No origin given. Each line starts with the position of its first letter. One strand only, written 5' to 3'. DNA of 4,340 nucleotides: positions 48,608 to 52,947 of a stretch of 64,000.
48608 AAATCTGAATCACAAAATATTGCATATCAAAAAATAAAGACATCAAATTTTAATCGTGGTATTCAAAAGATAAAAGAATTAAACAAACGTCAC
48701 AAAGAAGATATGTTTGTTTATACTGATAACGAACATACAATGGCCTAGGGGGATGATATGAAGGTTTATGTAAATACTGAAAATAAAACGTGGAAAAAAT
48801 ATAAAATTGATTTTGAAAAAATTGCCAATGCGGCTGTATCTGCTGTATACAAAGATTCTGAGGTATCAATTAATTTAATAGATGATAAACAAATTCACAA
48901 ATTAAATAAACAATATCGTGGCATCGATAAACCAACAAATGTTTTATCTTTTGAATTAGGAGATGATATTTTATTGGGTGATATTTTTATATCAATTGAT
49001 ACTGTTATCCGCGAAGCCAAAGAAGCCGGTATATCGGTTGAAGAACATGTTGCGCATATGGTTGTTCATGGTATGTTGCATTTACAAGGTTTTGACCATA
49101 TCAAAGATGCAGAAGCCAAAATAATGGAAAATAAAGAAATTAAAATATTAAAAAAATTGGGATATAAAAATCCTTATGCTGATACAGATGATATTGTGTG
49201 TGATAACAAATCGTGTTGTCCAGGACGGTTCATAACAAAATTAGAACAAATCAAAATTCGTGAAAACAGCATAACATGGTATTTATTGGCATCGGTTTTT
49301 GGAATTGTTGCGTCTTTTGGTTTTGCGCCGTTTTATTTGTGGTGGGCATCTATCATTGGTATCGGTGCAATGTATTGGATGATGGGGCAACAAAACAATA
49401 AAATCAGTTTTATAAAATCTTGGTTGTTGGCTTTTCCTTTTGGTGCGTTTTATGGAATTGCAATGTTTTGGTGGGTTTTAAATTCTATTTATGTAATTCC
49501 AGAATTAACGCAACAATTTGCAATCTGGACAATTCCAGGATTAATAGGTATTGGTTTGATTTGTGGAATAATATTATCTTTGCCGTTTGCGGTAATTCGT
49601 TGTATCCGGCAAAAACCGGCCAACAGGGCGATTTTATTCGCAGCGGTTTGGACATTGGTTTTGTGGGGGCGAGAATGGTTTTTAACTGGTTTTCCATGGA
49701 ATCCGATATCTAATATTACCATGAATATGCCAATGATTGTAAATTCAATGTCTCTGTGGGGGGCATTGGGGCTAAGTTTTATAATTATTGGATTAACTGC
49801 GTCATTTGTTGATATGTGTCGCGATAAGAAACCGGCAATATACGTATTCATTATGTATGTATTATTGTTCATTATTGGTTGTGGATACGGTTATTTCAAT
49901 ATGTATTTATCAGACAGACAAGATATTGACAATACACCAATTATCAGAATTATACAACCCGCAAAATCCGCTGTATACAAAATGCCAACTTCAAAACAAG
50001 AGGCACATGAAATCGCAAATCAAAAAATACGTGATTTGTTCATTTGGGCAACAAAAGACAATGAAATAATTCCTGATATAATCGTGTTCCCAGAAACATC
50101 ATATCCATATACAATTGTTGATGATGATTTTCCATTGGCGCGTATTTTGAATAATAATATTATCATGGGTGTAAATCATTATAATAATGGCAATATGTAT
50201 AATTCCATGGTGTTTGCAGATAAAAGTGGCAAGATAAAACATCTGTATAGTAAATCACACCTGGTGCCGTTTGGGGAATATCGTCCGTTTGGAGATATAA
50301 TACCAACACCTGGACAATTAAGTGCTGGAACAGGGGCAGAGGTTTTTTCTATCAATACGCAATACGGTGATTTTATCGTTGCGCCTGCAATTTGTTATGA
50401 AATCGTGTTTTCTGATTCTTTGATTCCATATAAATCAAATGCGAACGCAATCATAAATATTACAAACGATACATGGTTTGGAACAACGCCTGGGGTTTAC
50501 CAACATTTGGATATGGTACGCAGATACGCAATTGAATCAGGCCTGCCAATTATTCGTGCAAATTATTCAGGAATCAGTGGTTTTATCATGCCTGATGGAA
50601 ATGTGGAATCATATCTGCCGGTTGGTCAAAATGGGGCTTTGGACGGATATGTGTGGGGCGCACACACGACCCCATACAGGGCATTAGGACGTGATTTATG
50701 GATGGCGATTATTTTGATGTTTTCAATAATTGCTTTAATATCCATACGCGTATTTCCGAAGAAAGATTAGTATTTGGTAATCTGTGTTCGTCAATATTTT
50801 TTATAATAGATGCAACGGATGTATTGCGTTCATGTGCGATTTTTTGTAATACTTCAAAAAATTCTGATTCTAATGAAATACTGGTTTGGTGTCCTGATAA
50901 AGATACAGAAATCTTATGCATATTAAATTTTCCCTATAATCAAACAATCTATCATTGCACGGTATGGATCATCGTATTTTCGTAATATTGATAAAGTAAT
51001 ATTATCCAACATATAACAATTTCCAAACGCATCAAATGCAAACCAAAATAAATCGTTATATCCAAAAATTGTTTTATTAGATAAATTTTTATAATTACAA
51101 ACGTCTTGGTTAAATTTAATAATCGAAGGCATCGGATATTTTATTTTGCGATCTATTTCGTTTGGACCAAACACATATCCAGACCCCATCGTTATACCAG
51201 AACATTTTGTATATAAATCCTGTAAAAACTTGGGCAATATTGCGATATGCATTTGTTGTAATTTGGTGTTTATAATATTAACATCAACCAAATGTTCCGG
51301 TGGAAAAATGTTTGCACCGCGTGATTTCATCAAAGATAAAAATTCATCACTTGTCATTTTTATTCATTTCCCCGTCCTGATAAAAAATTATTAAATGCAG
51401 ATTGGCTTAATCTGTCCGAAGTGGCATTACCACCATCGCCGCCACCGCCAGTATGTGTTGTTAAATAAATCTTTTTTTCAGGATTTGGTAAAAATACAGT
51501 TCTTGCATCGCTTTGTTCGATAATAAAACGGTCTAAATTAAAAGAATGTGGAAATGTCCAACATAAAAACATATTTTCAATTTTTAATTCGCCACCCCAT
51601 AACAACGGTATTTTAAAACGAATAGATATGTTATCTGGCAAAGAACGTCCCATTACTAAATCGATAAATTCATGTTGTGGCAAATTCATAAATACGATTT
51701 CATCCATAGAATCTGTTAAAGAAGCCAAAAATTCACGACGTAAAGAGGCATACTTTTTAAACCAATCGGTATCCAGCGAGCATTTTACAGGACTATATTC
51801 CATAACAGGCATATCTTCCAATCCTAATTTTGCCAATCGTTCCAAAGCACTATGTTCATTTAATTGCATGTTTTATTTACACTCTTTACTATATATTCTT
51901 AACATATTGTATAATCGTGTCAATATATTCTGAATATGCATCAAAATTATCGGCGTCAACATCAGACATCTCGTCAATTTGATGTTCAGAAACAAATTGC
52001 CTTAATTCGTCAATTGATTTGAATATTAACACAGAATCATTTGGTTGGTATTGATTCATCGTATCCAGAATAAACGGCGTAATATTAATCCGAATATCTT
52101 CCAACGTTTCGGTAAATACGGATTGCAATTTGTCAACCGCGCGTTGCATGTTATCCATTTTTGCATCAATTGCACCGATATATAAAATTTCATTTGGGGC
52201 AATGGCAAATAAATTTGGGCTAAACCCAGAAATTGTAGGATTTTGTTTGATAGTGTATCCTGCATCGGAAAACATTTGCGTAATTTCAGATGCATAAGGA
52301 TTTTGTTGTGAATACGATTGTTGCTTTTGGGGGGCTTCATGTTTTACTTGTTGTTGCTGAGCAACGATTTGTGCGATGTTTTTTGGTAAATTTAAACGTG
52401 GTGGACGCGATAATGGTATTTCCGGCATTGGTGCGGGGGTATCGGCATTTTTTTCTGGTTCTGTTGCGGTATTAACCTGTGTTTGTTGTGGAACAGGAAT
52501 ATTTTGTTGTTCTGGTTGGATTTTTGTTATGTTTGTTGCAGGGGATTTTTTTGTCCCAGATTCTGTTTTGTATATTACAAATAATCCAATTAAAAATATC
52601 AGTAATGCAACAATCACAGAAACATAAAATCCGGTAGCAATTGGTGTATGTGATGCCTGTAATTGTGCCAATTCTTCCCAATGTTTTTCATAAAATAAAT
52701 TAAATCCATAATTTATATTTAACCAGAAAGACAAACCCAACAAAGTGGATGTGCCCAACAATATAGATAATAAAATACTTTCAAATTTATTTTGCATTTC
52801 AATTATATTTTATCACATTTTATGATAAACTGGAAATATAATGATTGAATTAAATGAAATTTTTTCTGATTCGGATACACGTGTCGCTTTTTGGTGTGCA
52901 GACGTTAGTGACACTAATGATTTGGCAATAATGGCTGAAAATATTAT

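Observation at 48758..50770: YbeY-Lnt gene fusion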

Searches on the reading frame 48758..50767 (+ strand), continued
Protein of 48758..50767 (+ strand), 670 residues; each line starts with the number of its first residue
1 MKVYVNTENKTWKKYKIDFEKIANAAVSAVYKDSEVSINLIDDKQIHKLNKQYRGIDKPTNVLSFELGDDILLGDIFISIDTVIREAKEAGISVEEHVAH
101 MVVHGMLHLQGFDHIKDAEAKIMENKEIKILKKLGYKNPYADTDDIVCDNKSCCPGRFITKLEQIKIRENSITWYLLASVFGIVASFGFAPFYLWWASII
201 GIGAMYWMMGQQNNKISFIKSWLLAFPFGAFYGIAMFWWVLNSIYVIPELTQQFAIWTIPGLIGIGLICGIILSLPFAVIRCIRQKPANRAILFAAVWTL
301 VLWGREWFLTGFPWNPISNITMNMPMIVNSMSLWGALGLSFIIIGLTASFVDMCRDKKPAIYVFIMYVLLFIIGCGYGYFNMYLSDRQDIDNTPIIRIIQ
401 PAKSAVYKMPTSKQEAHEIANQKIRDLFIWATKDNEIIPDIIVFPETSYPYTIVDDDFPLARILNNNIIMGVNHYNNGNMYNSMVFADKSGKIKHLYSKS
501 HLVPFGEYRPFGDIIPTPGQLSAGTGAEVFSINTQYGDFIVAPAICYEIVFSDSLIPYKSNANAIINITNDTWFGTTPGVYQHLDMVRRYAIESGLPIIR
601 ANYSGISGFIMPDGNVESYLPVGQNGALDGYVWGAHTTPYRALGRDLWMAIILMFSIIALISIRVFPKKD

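Call 36: find_encoding_contigs(protein=P0136, flank=6000, max_places=2)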
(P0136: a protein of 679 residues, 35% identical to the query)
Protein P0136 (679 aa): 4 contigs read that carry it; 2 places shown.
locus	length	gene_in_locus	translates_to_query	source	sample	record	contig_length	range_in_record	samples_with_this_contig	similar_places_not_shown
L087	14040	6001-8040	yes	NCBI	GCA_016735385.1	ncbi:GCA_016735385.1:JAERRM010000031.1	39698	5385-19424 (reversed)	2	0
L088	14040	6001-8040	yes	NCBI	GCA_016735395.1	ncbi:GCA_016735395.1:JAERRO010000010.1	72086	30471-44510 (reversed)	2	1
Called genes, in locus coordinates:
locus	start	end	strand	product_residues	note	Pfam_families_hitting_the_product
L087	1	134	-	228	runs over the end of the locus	-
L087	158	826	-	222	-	PF01612:DNA_pol_A_exo1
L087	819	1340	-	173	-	PF03652:RuvX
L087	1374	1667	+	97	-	PF02686:GatC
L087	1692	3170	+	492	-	PF01425:Amidase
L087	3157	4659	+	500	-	PF02934:GatB_N, PF02637:GatB_Yqey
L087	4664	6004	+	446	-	PF00919:UPF0004, PF04055:Radical_SAM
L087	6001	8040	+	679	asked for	PF02130:YbeY, PF20154:LNT_N, PF00795:CN_hydrolase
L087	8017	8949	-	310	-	PF00583:Acetyltransf_1 (weak)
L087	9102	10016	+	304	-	PF00989:PAS, PF13188:PAS_8 (faint), PF13426:PAS_9, PF00990:GGDEF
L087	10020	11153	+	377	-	PF02463:SMC_N, PF13175:AAA_15 (faint), PF13476:AAA_23 (weak)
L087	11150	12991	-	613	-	-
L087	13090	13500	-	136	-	PF02502:LacAB_rpiB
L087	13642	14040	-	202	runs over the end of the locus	-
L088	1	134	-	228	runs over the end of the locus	-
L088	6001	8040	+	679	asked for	PF02130:YbeY, PF20154:LNT_N, PF00795:CN_hydrolase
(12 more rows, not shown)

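Call 37: search_protein_families(library=pfam, proteins=[L084:1102-1623:+, L084:2-1078:+, L085:1040-1534:+, L086:13-258:+], max_evalue=0.01)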
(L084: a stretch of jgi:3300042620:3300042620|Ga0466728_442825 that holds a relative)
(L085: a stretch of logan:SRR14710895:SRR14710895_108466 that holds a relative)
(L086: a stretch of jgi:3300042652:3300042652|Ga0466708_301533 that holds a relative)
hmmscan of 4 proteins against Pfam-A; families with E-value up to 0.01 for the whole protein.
L084:1102-1623:+ (174 aa): 0 families

L084:2-1078:+ (359 aa): 0 families

L085:1040-1534:+ (165 aa): 0 families

L086:13-258:+ (82 aa): 1 family
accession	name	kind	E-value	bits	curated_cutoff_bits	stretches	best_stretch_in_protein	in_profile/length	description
PF02470.25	MlaD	-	1.1e-07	32.4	25.1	1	7-45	41-81/81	MlaD protein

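Call 46: find_encoding_contigs(protein=P0138, flank=5000, max_places=2)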
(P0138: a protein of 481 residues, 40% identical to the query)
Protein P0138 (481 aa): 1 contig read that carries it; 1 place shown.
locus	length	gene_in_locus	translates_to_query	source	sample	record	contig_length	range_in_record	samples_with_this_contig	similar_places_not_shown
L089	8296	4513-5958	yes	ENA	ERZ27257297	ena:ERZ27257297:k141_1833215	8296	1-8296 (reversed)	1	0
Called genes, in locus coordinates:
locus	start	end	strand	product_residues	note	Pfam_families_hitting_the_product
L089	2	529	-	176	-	?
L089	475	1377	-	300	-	PF10502:Peptidase_S26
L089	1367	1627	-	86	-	PF05164:ZapA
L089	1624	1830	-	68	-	-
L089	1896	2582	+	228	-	-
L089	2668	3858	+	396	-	PF21277:T6SS_VgrG3-like_C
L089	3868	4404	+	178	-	-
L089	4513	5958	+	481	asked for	PF20154:LNT_N, PF00795:CN_hydrolase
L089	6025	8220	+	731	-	-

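Call 47: find_encoding_contigs(protein=P0143, flank=5000, max_places=2)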
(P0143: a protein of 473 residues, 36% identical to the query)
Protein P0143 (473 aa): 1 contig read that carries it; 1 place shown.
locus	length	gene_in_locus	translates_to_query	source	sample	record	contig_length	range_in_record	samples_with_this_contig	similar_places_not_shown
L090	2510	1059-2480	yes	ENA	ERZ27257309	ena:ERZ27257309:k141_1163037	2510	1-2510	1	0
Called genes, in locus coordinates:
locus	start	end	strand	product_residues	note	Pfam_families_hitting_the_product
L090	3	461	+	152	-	?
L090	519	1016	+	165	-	-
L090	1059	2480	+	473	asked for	PF20154:LNT_N, PF00795:CN_hydrolase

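Call 48: find_encoding_contigs(protein=P0129, flank=5000, max_places=2)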
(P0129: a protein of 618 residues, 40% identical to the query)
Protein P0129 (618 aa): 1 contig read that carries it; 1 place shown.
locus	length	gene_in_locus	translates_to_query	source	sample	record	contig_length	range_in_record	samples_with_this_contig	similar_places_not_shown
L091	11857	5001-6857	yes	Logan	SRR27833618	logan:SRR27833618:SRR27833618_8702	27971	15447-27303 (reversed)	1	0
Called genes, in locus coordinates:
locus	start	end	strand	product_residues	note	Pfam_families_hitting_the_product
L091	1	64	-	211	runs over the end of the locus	PF01612:DNA_pol_A_exo1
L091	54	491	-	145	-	PF03652:RuvX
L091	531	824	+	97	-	PF02686:GatC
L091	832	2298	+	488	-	PF01425:Amidase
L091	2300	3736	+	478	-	PF02934:GatB_N, PF02637:GatB_Yqey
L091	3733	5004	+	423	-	PF00919:UPF0004, PF04055:Radical_SAM, PF01938:TRAM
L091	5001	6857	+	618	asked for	PF02130:YbeY, PF20154:LNT_N, PF00795:CN_hydrolase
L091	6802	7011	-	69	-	PF13467:RHH_4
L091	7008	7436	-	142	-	-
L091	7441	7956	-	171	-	-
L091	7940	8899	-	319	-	-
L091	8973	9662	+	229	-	-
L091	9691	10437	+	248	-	PF01551:Peptidase_M23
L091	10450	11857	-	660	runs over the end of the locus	PF00270:DEAD (weak), PF04851:ResIII, PF17757:UvrB_inter, PF27431:UvrB_3rd, PF00271:Helicase_C, PF12344:UvrB, PF02151:UVR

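Call 49: predict_structure(alignment_id=A1)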
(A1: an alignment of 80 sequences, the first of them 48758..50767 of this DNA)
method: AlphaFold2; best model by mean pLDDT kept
length: 670 residues; sequences in the alignment: 80
mean_pLDDT: 84.7   pTM: 0.73
mean pLDDT of the five models: 84.7, 83.5, 82.9, 81.1, 80.3
residues with pLDDT >= 90: 304; 70-90: 266; 50-70: 83; < 50: 17
segments of 3 or more residues with pLDDT < 50: 143-152, 668-670
pLDDT, mean of each block of 10 residues (from residue 1): 87 88 86 86 85 79 63 77 86 90 89 83 88 84 48 50 63 93 93 93 95 86 95 83 62 75 88 94 87 96 76 76 97 96 98 87 96 98 89 92 64 82 88 85 89 89 93 89 93 91 57 56 85 92 87 80 93 72 90 96 92 95 89 94 92 96 69
secondary structure, 60 per line:
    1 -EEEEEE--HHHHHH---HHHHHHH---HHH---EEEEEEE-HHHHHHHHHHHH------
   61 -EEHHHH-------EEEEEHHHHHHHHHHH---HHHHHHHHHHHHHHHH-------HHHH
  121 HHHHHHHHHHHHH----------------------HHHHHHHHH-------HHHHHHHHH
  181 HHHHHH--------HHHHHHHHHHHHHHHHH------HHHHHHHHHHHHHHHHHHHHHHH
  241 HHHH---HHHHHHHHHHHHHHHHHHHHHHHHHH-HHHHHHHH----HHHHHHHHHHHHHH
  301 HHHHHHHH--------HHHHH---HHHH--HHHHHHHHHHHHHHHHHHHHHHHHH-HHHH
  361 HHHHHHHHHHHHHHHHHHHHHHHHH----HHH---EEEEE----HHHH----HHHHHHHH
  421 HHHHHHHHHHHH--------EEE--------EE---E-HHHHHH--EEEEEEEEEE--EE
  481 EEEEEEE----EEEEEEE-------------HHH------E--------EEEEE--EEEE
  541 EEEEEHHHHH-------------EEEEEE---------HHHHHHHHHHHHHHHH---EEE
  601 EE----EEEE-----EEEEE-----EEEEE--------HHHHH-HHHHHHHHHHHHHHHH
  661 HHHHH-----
elements in order: E2-7 H10-15 H19-25 E35-41 H43-54 H64-67 E75-79 H80-90 H94-109 H117-133 H156-164 H172-186 H195-211 H218-244 H248-273 H275-282 H287-308 H317-321 H325-328 H331-355 H357-385 E396-400 H405-408 H413-432 E441-443 H459-464 E467-476 E479-487 E492-498 E530-534 E537-545 H546-550 E564-569 H579-594 E598-602 E607-610 E616-620 E626-630 H639-643 H645-665

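Call 54: fold_search(model_id=the predicted structure, library=pdb)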
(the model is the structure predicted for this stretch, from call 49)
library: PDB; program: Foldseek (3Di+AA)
matches with E <= 10: 423; with E <= 0.001: 202
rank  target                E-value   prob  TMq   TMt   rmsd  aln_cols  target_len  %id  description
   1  8b0l                  1.8e-22  1.00  0.60  0.77   4.4       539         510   20  Cryo-EM structure of apolipoprotein N-acyltransferase Lnt from E. coli in complex with PE (released 2023-07-12)
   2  8aq2                  2.0e-22  1.00  0.59  0.74   4.6       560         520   24  In meso structure of the membrane integral lipoprotein N-acyltransferase Lnt from P. aeruginosa covalently linked with T (released 2023-07-12)
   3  5vrg                  2.8e-22  1.00  0.57  0.75   4.6       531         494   21  Structural insights into lipoprotein N-acylation by Escherichia coli apolipoprotein N-acyltransferase (released 2017-07-12)
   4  5n6h_B                2.9e-22  1.00  0.58  0.77   4.4       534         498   21  Structure of the membrane integral lipoprotein N-acyltransferase Lnt from E. coli (released 2017-07-12)
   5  8rqr                  3.2e-22  1.00  0.59  0.76   4.8       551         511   20  In meso structure of apolipoprotein N-acyltransferase, Lnt, from Escherichia coli in 7.10 monoacylglycerol (released 2024-04-03)
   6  8b0k                  3.7e-22  1.00  0.61  0.82   4.0       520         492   20  Cryo-EM structure of apolipoprotein N-acyltransferase Lnt from E. coli (Apo form) (released 2023-07-12)
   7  6q3a                  4.4e-22  1.00  0.60  0.79   4.0       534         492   21  Apo form of Apolipoprotein N-acyltransferase (Lnt) (released 2019-12-18)
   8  8b0p_A                4.4e-22  1.00  0.59  0.77   4.4       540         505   20  Cryo-EM structure of apolipoprotein N-acyltransferase Lnt from E. coli in complex with Pam3 (released 2023-07-12)
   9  8b0o                  5.0e-22  1.00  0.60  0.77   4.4       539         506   20  Cryo-EM structure apolipoprotein N-acyltransferase Lnt from E.coli in complex with FP3 (released 2023-07-12)
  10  5n6m                  5.0e-22  1.00  0.56  0.75   5.0       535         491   23  Structure of the membrane integral lipoprotein N-acyltransferase Lnt from P. aeruginosa (released 2017-07-12)
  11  6nwr_A                5.7e-22  1.00  0.58  0.78   4.2       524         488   21  Thioester acyl-intermediate of Apolipoprotein N-acyltransferase (Lnt) (released 2020-01-29)
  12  5xhq_A                6.0e-22  1.00  0.59  0.79   4.5       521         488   20  Apolipoprotein N-acyl Transferase (released 2017-07-26)
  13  5n6h_A                9.0e-22  1.00  0.60  0.77   4.1       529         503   21  Structure of the membrane integral lipoprotein N-acyltransferase Lnt from E. coli (released 2017-07-12)
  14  8b0n                  1.1e-21  1.00  0.59  0.76   4.4       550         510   21  Cryo-EM structure of apolipoprotein N-acyltransferase Lnt from E. coli in complex with Lyso-PE (released 2023-07-12)
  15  8aq4                  1.6e-21  1.00  0.60  0.77   4.4       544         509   20  In surfo structure of the membrane integral lipoprotein N-acyltransferase Lnt from E. coli in complex with TITC and lyso (released 2023-07-12)
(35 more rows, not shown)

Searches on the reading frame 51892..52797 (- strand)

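Call 17: search_protein_families(library=pfam, proteins=[window:51892-52797:-], max_evalue=0.001)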
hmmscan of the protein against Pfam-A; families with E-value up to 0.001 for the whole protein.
window:51892-52797:- (302 aa): 1 family
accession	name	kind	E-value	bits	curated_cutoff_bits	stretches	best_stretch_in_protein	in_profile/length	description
PF20394.4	DUF6688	-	0.00023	21.3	26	1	16-86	42-111/248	DUF6688 N-terminal domain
